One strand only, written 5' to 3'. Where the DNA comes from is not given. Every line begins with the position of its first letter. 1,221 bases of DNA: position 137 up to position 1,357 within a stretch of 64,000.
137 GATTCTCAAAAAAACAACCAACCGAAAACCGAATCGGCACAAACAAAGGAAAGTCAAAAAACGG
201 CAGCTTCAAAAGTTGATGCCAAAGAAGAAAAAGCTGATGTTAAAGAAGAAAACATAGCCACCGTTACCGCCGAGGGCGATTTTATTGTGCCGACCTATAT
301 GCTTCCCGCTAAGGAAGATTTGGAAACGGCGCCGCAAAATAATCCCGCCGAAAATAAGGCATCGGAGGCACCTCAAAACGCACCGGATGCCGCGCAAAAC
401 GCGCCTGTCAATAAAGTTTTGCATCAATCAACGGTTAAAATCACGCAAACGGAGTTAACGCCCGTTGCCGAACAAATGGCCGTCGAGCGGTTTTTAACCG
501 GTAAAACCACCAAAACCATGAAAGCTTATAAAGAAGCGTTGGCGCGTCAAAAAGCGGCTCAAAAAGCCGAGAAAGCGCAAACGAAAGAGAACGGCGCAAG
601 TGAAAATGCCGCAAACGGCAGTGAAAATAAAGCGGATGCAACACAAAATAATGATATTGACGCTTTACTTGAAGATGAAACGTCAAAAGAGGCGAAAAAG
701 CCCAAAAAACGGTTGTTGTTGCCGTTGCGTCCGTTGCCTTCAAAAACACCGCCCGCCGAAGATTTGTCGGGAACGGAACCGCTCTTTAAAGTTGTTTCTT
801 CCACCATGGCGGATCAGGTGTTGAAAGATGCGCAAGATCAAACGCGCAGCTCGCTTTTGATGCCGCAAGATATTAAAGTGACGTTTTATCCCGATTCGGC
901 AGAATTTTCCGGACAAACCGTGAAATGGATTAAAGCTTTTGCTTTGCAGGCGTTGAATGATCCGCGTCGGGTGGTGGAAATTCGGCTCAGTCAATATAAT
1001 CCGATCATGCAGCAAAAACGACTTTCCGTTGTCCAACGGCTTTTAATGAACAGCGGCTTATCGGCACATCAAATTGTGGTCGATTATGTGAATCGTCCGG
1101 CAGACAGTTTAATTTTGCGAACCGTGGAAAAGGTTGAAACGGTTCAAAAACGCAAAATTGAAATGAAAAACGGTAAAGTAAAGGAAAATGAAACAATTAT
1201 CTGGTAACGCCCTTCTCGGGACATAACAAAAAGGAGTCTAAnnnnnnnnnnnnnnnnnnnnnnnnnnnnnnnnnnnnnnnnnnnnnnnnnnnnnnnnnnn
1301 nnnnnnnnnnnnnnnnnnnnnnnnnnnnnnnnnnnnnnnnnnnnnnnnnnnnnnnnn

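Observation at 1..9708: R64/PAPI-1-type type IVb pilus assembly operon in an alphaproteobacterium-like genome, without pilin or peptidase genes in cis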

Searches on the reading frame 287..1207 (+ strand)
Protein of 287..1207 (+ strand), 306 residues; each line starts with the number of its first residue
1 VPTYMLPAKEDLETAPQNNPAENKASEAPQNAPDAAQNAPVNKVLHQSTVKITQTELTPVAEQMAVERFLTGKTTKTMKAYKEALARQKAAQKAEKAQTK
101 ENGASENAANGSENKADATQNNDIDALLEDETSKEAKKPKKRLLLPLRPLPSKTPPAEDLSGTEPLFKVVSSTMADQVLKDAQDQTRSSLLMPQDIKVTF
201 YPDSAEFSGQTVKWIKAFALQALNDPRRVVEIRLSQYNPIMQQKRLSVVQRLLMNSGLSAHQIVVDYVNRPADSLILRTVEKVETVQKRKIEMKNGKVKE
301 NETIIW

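Call 3: search_protein_families(library=pfam, proteins=[window:287-1207:+], max_evalue=0.1)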
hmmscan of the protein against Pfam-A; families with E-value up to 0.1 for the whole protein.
window:287-1207:+ (306 aa): 1 family
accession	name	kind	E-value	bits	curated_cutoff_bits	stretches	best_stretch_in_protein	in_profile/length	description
PF09462.15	Mus7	-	0.012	14.9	23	1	37-160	294-391/613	Mus7/MMS22 family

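Call 4: search_protein_families(library=ncbifam, proteins=[window:287-1207:+], max_evalue=0.1)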
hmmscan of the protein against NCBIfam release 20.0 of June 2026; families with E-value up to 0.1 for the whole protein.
window:287-1207:+ (306 aa): 0 families
